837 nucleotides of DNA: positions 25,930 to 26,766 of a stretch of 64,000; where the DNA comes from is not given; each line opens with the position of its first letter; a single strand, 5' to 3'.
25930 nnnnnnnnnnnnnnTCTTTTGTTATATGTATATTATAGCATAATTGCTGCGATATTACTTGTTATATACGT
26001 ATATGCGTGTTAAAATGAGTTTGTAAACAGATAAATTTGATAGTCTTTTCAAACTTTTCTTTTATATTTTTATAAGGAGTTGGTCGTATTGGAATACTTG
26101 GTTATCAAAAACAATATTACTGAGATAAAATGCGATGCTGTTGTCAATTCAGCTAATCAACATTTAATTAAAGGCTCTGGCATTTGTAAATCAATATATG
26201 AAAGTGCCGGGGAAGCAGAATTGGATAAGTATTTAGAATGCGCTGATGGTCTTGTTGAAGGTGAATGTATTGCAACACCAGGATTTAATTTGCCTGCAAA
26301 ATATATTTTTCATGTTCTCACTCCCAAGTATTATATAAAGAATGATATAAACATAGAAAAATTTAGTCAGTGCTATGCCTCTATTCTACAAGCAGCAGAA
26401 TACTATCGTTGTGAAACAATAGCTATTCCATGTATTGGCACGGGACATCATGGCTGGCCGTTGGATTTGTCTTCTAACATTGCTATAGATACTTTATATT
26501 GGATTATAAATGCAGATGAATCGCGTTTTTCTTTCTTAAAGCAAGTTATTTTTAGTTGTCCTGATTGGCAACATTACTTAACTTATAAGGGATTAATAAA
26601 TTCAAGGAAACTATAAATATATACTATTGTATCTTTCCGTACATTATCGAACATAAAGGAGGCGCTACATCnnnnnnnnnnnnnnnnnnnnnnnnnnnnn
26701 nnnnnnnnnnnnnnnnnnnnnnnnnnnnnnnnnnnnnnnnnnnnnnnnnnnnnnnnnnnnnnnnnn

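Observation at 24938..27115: Low-GC ADP-ribose-reversal cassette (ARH, macro domain, orphan HicB-like) bracketed by near-identical 50-bp palindromic repeats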

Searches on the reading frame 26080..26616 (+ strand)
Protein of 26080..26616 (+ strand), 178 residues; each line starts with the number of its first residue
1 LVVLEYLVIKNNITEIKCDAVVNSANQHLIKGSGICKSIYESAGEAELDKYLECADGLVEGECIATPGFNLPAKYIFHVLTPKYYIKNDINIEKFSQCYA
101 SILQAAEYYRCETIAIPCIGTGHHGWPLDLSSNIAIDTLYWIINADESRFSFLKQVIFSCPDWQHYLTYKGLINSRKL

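Call 8: search_protein_families(library=pfam, proteins=[window:26080-26616:+], max_evalue=0.01)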
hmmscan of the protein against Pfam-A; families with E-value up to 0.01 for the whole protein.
window:26080-26616:+ (178 aa): 1 family
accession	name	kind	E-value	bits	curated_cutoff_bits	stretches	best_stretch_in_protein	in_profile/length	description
PF01661.27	Macro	-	6.8e-25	87.8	22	1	22-134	1-117/118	Macro domain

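Call 18: find_encoding_contigs(protein=window:26080-26616:+, flank=8000, max_places=10)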
Protein window:26080-26616:+ (178 aa): no gene with exactly this product is on record in the collection.

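Call 19: find_encoding_contigs(protein=window:26089-26613:+, flank=8000, max_places=10)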
Protein seq(175 aa) (175 aa): 21 contigs read that carry it; 10 places shown.
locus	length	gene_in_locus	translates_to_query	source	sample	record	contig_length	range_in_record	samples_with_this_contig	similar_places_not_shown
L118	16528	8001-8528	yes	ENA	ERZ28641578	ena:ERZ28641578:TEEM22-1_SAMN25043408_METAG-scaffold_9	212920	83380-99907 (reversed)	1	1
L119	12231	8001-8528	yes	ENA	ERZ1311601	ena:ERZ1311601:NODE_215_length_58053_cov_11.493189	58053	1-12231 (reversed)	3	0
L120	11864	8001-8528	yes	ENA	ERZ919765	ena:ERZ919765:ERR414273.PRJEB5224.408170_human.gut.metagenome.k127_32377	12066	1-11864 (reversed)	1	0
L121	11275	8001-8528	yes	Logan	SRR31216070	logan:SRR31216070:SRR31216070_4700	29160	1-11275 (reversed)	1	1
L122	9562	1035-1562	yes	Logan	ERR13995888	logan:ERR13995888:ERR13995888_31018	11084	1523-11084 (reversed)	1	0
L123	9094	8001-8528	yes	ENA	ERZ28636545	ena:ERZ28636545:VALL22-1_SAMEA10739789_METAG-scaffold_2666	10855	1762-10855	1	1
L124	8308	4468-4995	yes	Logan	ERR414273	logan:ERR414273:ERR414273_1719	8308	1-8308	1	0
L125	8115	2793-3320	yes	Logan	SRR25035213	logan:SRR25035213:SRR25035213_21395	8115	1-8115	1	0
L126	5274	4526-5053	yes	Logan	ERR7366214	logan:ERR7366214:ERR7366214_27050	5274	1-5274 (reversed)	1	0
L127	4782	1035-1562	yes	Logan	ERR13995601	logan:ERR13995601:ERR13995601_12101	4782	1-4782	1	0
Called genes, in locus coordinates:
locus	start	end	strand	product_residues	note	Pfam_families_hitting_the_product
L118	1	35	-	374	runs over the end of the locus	PF02481:DNA_processg_A, PF18306:LDcluster4 (faint), PF17782:WHD_DprA (weak)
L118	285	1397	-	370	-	PF06925:MGDG_synth, PF04101:Glyco_tran_28_C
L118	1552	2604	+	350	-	PF02749:QRPTase_N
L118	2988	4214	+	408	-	PF01926:MMR_HSR1, PF02421:FeoB_N, PF03193:RsgA_GTPase (faint), PF00009:GTP_EFTU, PF00350:Dynamin_N (weak), PF18128:HydF_dimer, PF18133:HydF_tetramer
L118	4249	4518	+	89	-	PF06961:DUF1294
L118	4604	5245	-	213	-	PF01381:HTH_3 (weak), PF13560:HTH_31 (weak)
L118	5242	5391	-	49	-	PF13151:DUF3990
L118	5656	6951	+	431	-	PF13173:AAA_14, PF13635:DUF4143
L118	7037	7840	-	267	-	PF03747:ADP_ribosyl_GH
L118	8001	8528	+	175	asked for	PF01661:Macro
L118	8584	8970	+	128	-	PF15970:HicB-like_2 (weak), PF15919:HicB_lk_antitox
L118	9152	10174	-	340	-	-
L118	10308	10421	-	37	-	-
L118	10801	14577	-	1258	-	PF18072:FGAR-AT_linker (weak), PF02769:AIRS_C, PF13507:GATase_5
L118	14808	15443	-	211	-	PF02581:TMP-TENI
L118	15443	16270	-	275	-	PF02110:HK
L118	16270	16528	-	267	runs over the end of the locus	PF08543:Phos_pyr_kin, PF00294:PfkB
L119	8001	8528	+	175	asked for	PF01661:Macro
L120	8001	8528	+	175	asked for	PF01661:Macro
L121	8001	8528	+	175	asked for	PF01661:Macro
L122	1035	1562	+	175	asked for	PF01661:Macro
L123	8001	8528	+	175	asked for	PF01661:Macro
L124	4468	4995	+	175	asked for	PF01661:Macro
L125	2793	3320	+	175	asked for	PF01661:Macro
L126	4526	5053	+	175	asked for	PF01661:Macro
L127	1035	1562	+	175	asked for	PF01661:Macro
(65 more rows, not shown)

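Call 29: search_protein_families(library=pfam, proteins=[L118:9152-10174:-, L118:4604-5245:-], max_evalue=0.01)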
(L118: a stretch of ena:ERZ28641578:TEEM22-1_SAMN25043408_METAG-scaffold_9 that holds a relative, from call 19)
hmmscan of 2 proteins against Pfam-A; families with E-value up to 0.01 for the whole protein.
L118:9152-10174:- (340 aa): 0 families

L118:4604-5245:- (213 aa): 4 families
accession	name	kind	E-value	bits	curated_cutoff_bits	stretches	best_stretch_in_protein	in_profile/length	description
PF01381.28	HTH_3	-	1e-06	29.1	23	1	152-197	1-46/55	Helix-turn-helix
PF13560.12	HTH_31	-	4.2e-06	27.4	27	1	152-198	6-53/64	Helix-turn-helix domain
PF13443.12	HTH_26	-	5.3e-05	23.8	22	1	151-211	1-59/63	Cro/C1-type HTH DNA-binding domain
PF12844.13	HTH_19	-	0.0007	19.9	30.2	1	151-212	3-61/64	Helix-turn-helix domain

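Call 32: find_homologous_proteins(query=window:26089-26613:+, max_evalue=0.00001)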
Query seq(175 aa) (175 aa): 39 proteins with E <= 0.00001 among 71 candidates.
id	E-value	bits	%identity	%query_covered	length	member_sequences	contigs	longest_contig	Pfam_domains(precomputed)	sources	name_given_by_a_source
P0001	3.3e-112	390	95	100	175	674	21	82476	PF01661.28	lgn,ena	-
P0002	2.0e-101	355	87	100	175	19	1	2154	PF01661.28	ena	-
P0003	1.3e-69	252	88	71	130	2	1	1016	PF01661.28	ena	-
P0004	2.2e-68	247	65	100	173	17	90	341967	PF01661.28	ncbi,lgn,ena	-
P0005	2.5e-65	238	64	100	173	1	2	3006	PF01661.28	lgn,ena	-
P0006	2.5e-61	225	60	99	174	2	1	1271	PF01661.28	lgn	-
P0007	1.4e-50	190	51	93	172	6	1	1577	PF01661.28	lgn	-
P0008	9.2e-45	171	50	90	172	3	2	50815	PF01661.28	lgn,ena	-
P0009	1.0e-43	167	48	93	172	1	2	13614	PF01661.28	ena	-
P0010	3.1e-42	162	48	93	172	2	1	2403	PF01661.28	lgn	-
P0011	4.0e-42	162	45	98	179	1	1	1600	PF01661.28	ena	-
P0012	1.5e-41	160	49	94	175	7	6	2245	PF01661.28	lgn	-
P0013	1.7e-40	157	49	95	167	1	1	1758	PF01661.28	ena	-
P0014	9.2e-38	148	45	100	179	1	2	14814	PF01661.28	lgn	-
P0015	1.1e-36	144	46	93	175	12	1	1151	PF01661.28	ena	-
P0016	2.5e-21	94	39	78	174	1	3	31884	PF01661.28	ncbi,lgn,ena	-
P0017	1.3e-20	92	33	93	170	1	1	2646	PF01661.28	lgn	-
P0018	2.6e-20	91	39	78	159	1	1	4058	PF01661.28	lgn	-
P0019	3.1e-20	91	34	97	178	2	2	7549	PF01661.28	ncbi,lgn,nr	ncbi:MAG: O-acetyl-ADP-ribose deacetylase [Gammaproteobacteria bacterium]|nr:MAG: O-acetyl-ADP-ribos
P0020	3.6e-20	90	37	87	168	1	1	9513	PF01661.28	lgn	-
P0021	4.9e-20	90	35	87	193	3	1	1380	PF01661.28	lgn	-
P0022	5.5e-20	90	40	78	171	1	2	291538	PF01661.28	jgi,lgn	-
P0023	4.7e-19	87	37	75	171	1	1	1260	PF01661.28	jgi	jgi:Predicted phosphatase homologous to the C-terminal domain of histone macroH2A1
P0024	9.9e-19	86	39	73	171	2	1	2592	PF01661.28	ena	-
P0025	8.1e-18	83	33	87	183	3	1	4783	PF01661.28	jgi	jgi:O-acetyl-ADP-ribose deacetylase (regulator of RNase III)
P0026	8.3e-18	83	36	75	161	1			PF01661.28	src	-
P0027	9.4e-18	83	34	95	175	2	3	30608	PF01661.28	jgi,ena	-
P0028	1.6e-17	82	38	73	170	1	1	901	PF01661.28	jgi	jgi:O-acetyl-ADP-ribose deacetylase (regulator of RNase III)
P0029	1.6e-17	82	33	98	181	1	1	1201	PF01661.28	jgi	jgi:O-acetyl-ADP-ribose deacetylase (regulator of RNase III)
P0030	2.0e-17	81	36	91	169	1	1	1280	PF01661.28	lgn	-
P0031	2.2e-17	81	37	76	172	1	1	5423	PF01661.28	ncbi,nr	ncbi:MAG: O-acetyl-ADP-ribose deacetylase [Spirulinaceae cyanobacterium RM2_2_10]|nr:O-acetyl-ADP-ri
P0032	6.1e-17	80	36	75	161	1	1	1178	PF01661.28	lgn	-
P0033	1.4e-16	79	34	97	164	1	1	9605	PF01661.28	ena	-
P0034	2.4e-13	68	35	78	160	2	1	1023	PF01661.28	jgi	jgi:O-acetyl-ADP-ribose deacetylase (regulator of RNase III)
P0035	3.0e-13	68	31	95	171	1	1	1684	PF01661.28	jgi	jgi:O-acetyl-ADP-ribose deacetylase (regulator of RNase III)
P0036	7.3e-13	67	35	86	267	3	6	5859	PF01661.28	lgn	-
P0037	6.2e-12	64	32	95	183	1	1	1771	PF01661.28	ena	-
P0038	5.7e-11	60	28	89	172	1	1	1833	PF01661.28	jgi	jgi:O-acetyl-ADP-ribose deacetylase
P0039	8.3e-11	60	28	89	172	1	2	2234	PF01661.28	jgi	jgi:O-acetyl-ADP-ribose deacetylase (regulator of RNase III)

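Call 33: find_encoding_contigs(protein=P0004, flank=5000, max_places=6)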
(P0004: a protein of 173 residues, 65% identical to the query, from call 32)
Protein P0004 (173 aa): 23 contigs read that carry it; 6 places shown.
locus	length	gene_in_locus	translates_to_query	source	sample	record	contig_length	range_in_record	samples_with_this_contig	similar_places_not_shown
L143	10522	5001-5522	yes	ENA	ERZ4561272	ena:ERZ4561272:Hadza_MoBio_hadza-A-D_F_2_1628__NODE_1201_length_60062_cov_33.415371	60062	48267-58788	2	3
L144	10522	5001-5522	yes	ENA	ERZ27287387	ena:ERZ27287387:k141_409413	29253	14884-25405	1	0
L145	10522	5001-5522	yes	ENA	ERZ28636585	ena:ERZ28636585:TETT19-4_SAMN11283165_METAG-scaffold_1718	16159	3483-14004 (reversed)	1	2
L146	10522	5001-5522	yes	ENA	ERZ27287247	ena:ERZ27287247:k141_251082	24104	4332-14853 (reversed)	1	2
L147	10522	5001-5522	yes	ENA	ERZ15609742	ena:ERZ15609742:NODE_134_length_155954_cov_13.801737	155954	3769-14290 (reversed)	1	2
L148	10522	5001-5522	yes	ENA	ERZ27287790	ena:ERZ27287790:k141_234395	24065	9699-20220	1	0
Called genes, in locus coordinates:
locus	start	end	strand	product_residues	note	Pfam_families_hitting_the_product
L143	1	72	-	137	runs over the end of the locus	-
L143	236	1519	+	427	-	PF03553:Na_H_antiporter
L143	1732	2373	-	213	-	PF01381:HTH_3 (weak), PF13443:HTH_26 (faint)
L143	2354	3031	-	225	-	PF13151:DUF3990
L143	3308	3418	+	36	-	PF07927:HicA_toxin (weak)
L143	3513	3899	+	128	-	PF15970:HicB-like_2 (weak), PF15919:HicB_lk_antitox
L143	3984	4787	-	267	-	PF03747:ADP_ribosyl_GH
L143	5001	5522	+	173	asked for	PF01661:Macro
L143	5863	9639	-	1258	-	PF18072:FGAR-AT_linker (weak), PF02769:AIRS_C, PF13507:GATase_5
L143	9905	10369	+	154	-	PF12682:Flavodoxin_4, PF12724:Flavodoxin_5 (faint), PF02525:Flavodoxin_2 (weak)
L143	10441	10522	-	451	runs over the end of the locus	?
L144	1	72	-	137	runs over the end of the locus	-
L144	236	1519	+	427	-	PF03553:Na_H_antiporter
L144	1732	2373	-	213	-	PF01381:HTH_3 (weak), PF13443:HTH_26 (faint)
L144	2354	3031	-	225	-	PF13151:DUF3990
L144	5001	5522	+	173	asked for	PF01661:Macro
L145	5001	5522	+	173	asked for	PF01661:Macro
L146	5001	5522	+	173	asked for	PF01661:Macro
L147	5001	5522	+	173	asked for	PF01661:Macro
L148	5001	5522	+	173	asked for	PF01661:Macro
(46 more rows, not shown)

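Call 34: find_encoding_contigs(protein=P0008, flank=5000, max_places=3)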
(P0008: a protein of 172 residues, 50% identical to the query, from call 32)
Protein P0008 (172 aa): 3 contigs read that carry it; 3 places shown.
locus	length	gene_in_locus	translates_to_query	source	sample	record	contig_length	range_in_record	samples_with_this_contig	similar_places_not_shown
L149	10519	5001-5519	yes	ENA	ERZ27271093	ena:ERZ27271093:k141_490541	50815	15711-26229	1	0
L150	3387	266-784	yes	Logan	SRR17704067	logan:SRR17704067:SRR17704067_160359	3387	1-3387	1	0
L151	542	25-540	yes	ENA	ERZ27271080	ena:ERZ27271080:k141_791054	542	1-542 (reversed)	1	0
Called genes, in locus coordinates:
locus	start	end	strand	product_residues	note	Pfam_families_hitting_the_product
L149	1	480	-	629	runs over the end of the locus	PF00350:Dynamin_N, PF01926:MMR_HSR1 (faint), PF00009:GTP_EFTU (weak), PF21808:Dynamin-like_hel_bact (faint)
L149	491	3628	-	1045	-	-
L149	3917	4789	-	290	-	PF12784:PDDEXK_2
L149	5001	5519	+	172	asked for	PF01661:Macro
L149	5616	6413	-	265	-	PF03747:ADP_ribosyl_GH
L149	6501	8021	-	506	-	PF13541:ChlI, PF00158:Sigma54_activat (faint), PF00493:MCM (faint), PF01078:Mg_chelatase, PF07728:AAA_5 (faint), PF13335:Mg_chelatase_C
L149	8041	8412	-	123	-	PF08378:NERD (weak), PF02021:UPF0102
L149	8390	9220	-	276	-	PF27457:RNase_HII_N, PF01351:RNase_HII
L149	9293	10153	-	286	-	PF00009:GTP_EFTU (faint), PF03193:RsgA_GTPase, PF02421:FeoB_N (weak), PF01926:MMR_HSR1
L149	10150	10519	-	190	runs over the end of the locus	PF10502:Peptidase_S26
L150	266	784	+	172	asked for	PF01661:Macro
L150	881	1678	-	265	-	PF03747:ADP_ribosyl_GH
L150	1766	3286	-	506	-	PF13541:ChlI, PF00158:Sigma54_activat (faint), PF00493:MCM (faint), PF01078:Mg_chelatase, PF07728:AAA_5 (faint), PF13335:Mg_chelatase_C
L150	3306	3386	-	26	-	?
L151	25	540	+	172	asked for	PF01661:Macro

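Call 35: find_encoding_contigs(protein=P0014, flank=5000, max_places=3)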
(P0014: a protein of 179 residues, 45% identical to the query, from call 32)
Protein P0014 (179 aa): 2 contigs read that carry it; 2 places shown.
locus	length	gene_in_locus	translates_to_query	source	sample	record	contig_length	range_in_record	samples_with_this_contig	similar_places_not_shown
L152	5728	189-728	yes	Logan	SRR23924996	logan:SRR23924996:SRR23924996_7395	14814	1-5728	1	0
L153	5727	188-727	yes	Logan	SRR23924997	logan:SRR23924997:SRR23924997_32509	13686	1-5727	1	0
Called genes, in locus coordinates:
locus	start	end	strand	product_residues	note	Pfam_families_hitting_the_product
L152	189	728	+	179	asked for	PF01661:Macro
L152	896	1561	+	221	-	PF01726:LexA_DNA_bind, PF00717:Peptidase_S24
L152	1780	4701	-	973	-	PF00675:Peptidase_M16 (weak), PF05193:Peptidase_M16_C, PF08367:M16C_assoc, PF22516:PreP_C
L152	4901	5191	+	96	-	PF03869:Arc (weak)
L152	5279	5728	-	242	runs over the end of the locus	PF01177:Asp_Glu_race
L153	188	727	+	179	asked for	PF01661:Macro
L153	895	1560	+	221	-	PF01726:LexA_DNA_bind, PF00717:Peptidase_S24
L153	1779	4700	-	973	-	PF00675:Peptidase_M16 (weak), PF05193:Peptidase_M16_C, PF08367:M16C_assoc, PF22516:PreP_C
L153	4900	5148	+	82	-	PF03869:Arc (weak)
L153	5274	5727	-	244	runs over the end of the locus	PF01177:Asp_Glu_race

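Call 37: search_protein_families(library=padloc, proteins=[window:26089-26616:+, L118:9152-10174:-], max_evalue=0.01)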
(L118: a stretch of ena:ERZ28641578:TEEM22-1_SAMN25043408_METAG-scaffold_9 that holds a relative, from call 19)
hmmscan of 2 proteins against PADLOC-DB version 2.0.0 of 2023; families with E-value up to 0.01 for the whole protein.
window:26089-26616:+ (175 aa): 0 families

L118:9152-10174:- (340 aa): 0 families

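Call 38: search_protein_families(library=ncbifam, proteins=[window:26089-26616:+, L118:9152-10174:-], max_evalue=0.01)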
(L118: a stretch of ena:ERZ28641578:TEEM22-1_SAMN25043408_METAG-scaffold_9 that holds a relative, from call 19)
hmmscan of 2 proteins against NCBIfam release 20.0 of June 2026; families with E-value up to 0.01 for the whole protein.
window:26089-26616:+ (175 aa): 11 families
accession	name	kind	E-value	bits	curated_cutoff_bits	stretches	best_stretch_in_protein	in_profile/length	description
NF001664.0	PRK00431.1-6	equivalog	2.1e-30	105.4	200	1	5-172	6-171/173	O-acetyl-ADP-ribose deacetylase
NF001663.0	PRK00431.1-4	equivalog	1.2e-22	80.6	285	1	2-172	8-177/180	ADP-ribose-binding protein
NF003163.0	PRK04143.1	equivalog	2.1e-22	79.8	272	1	5-171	87-261/265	protein-ADP-ribose hydrolase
NF001660.0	PRK00431.1-1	equivalog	6.2e-20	71.5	271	1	5-172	7-173/177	O-acetyl-ADP-ribose deacetylase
NF001661.0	PRK00431.1-2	equivalog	1.7e-19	70.4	291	1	5-138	5-144/179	O-acetyl-ADP-ribose deacetylase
NF001667.0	PRK00431.2-3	equivalog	2.3e-18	66.5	252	1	4-156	11-159/182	ADP-ribose-binding protein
NF001668.0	PRK00431.2-4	equivalog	4.2e-18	65.5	278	1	2-168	50-210/220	ADP-ribose-binding protein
NF001665.0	PRK00431.2-1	equivalog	4.2e-18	65.5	315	1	2-135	9-142/177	ADP-ribose-binding protein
NF009880.0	PRK13341.1-1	equivalog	4.8e-12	45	891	1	4-131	430-560/599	AAA family ATPase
NF001662.0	PRK00431.1-3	equivalog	1.5e-10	41.2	215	1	4-127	6-142/185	[protein ADP-ribosylglutamate] hydrolase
NF001666.0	PRK00431.2-2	equivalog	4.8e-09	36.3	246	1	1-134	1-132/164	ADP-ribose-binding protein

L118:9152-10174:- (340 aa): 0 families

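Call 44: search_solved_structures(query=window:26089-26613:+, max_evalue=0.001, show_alignments=2)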
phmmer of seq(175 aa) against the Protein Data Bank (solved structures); distinct sequences matched with E-value up to 0.001: 81 (the best 60 are shown).
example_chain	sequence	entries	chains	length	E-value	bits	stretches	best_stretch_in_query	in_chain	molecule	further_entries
3vfq_A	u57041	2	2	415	1.4e-21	80.3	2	2-151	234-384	Poly [ADP-ribose] polymerase 14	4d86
5fsz_A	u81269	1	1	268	2.3e-19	73.1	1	8-167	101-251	MACRODOMAIN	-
2x47_A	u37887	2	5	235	7e-19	71.5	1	5-139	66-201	MACRO DOMAIN-CONTAINING PROTEIN 1 | ADP-ribose glycohydrolase MACROD1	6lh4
5lcc_A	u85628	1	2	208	7.6e-19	71.4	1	6-164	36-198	MACROD-TYPE MACRODOMAIN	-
5l9k_A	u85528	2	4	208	2e-18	70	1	6-164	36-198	MACROD-TYPE MACRODOMAIN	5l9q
5fud_A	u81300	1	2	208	2e-18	70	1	6-164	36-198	O-ACETYL-ADP-RIBOSE DEACETYLASE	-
5lau_A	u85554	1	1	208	3.8e-18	69.1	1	6-164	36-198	MacroD-type macrodomain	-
4iqy_A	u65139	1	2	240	1.2e-17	67.4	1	6-140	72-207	O-acetyl-ADP-ribose deacetylase MACROD2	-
5lbp_A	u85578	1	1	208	2.7e-17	66.3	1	6-164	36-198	MacroD-type macrodomain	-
6y4y_A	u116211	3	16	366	3.4e-17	66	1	6-140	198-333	Thioredoxin 1,ADP-ribose glycohydrolase MACROD2 | ADP-ribose glycohydrolase MACROD2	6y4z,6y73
5fsu_A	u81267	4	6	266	2e-16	63.5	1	7-171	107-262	MACRODOMAIN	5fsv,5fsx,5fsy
4uml_A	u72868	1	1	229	4.4e-16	62.4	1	6-162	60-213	GANGLIOSIDE-INDUCED DIFFERENTIATION-ASSOCIATED PROTEIN 2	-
5cb3_A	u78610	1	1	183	4e-15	59.3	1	5-171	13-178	O-acetyl-ADP-ribose deacetylase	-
1spv_A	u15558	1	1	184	4e-15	59.2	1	5-171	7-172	putative polyprotein/phosphatase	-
5cms_R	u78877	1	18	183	1.4e-14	57.4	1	5-171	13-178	O-acetyl-ADP-ribose deacetylase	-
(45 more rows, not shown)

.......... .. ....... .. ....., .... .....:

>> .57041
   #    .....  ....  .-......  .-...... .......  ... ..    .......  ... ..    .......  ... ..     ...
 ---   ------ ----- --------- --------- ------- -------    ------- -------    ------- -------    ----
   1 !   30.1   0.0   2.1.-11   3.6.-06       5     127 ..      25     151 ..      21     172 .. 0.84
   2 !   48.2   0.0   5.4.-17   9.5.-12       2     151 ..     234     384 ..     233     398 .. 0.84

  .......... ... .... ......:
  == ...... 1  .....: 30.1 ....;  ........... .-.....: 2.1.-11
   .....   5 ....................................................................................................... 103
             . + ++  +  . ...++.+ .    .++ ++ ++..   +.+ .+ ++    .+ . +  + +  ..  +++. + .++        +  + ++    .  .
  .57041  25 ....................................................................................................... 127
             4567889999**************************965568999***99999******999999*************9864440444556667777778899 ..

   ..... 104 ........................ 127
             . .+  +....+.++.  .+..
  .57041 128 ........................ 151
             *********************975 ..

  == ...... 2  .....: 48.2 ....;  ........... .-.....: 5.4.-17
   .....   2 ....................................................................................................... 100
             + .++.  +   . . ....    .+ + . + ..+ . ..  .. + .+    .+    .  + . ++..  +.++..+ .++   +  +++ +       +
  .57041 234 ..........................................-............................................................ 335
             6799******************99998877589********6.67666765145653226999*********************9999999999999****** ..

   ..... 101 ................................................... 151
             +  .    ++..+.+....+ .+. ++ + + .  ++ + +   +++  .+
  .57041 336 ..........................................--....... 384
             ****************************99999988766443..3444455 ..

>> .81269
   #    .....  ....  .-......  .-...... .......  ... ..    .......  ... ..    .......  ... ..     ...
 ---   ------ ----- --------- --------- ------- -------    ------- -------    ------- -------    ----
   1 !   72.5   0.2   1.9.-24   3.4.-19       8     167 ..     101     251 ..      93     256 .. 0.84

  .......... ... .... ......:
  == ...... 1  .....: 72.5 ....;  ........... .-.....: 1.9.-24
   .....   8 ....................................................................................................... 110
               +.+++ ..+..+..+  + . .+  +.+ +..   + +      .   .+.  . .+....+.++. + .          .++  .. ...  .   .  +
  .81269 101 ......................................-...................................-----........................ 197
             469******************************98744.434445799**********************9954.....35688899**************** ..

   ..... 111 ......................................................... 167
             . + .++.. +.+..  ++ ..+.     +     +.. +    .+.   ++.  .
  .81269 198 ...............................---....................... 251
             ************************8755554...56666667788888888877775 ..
